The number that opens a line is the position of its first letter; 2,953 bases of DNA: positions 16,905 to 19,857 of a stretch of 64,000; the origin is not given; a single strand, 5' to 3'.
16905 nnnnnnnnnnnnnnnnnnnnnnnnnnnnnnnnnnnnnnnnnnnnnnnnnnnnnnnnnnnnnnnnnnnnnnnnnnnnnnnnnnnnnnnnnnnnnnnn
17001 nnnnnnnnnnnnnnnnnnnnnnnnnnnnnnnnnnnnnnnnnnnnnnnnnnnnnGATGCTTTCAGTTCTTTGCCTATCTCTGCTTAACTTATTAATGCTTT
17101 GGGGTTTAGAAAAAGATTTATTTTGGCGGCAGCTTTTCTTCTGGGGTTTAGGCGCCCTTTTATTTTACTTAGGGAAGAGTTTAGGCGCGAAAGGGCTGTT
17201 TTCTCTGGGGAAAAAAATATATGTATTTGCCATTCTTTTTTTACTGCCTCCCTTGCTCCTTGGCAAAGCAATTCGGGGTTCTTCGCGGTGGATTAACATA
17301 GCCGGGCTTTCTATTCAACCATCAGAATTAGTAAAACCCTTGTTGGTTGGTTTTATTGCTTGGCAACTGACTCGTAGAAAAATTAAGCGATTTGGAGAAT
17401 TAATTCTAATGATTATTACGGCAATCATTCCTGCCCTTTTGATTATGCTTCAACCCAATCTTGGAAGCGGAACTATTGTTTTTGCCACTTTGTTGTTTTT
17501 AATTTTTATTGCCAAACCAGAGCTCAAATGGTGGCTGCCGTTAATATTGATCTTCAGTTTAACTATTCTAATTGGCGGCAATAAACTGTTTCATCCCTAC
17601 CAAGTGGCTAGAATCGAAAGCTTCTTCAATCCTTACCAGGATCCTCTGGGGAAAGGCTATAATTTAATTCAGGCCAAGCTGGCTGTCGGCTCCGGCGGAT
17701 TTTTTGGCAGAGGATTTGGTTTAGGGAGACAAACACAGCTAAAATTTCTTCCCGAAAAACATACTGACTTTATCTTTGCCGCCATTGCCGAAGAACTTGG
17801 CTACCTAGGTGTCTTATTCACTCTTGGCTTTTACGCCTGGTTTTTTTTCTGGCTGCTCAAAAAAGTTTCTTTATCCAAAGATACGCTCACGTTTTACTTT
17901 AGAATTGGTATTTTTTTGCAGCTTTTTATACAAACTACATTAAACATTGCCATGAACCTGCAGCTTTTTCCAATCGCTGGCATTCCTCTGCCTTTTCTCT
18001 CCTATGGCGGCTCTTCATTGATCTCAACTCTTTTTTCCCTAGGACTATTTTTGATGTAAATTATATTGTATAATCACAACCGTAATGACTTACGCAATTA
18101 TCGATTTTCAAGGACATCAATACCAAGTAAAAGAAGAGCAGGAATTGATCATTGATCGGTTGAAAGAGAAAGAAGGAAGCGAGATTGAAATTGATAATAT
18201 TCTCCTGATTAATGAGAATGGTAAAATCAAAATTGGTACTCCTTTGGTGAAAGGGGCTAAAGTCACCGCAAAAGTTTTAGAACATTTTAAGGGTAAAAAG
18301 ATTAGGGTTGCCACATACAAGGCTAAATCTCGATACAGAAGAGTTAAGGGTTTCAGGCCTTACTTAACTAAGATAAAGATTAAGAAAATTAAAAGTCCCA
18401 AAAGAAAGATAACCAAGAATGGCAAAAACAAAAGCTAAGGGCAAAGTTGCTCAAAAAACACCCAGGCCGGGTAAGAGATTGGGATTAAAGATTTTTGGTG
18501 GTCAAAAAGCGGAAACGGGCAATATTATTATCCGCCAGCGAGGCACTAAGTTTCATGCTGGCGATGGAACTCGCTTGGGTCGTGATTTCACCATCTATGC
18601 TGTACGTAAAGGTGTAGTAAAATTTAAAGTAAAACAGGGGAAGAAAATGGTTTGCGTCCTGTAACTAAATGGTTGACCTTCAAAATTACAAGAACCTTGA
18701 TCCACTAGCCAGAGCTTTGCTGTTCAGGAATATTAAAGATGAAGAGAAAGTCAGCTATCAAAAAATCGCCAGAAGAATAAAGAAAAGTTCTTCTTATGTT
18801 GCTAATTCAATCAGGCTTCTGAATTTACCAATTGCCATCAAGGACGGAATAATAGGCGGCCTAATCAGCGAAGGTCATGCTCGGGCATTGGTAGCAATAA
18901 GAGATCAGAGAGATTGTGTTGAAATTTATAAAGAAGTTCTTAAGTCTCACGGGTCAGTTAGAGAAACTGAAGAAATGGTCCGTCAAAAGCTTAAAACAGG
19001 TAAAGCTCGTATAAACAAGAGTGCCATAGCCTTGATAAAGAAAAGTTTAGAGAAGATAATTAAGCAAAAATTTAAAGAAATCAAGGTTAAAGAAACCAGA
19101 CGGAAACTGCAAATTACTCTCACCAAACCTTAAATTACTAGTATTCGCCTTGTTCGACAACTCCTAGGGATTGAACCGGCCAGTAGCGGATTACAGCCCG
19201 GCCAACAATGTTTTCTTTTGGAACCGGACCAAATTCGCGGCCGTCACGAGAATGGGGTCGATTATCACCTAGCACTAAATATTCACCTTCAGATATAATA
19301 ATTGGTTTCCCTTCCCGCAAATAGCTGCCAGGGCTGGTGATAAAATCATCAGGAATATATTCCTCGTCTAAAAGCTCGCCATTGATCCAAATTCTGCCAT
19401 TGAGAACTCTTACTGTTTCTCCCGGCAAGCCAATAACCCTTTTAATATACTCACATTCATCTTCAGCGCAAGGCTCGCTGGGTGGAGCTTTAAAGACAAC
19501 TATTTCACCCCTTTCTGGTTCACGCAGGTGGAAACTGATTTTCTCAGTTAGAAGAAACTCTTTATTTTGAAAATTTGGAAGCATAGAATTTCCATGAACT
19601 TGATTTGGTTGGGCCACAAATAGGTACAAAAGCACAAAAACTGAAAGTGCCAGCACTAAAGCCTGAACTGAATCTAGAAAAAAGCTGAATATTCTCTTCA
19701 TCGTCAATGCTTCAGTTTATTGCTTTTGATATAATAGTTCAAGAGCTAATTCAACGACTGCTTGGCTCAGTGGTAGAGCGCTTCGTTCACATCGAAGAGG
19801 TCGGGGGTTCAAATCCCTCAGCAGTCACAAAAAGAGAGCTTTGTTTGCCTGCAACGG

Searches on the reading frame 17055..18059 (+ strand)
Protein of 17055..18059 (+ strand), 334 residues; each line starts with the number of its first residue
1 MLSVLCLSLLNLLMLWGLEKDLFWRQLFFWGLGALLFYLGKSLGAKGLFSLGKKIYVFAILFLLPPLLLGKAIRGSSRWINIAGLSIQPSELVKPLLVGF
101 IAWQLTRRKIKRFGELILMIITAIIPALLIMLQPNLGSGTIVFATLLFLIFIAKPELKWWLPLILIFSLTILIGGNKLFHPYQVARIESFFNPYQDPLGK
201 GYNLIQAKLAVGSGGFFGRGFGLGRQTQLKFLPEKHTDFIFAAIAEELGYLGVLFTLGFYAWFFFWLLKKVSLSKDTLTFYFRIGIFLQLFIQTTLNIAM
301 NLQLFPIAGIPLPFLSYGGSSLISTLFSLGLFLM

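Call 11: search_protein_families(library=pfam, proteins=[window:17055-18059:+], max_evalue=0.001)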
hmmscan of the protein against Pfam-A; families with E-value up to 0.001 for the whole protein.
window:17055-18059:+ (334 aa): 1 family
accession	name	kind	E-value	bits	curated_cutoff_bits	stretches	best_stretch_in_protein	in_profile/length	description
PF01098.24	FTSW_RODA_SPOVE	-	1.7e-79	267.9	26.4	1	8-332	23-347/356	Cell cycle protein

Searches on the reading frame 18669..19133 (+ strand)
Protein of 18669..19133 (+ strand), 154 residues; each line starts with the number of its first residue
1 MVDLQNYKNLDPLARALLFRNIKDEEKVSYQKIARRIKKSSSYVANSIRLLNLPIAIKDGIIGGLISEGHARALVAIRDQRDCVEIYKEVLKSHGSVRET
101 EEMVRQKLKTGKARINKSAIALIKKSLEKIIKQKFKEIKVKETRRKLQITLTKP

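Call 11: search_protein_families(library=pfam, proteins=[window:18669-19133:+], max_evalue=0.001)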
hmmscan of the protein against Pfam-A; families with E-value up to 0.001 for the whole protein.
window:18669-19133:+ (154 aa): 1 family
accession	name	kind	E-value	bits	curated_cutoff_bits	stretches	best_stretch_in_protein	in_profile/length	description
PF17762.8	HTH_ParB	-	1.4e-24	86.6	22.6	1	8-108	1-101/102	ParB HTH domain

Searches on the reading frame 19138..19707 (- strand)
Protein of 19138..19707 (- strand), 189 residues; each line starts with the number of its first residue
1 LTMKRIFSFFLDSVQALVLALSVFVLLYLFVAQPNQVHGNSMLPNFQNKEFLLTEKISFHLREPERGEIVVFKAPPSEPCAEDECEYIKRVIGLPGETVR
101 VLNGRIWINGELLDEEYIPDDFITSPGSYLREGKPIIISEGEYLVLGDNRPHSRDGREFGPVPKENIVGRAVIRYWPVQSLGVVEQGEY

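Call 11: search_protein_families(library=pfam, proteins=[window:19138-19707:-], max_evalue=0.001)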
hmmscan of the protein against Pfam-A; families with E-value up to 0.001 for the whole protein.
window:19138-19707:- (189 aa): 1 family
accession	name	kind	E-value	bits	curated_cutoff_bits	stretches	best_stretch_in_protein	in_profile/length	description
PF10502.14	Peptidase_S26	-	1.4e-44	152.5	22.9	1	13-176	4-168/168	Signal peptidase, peptidase S26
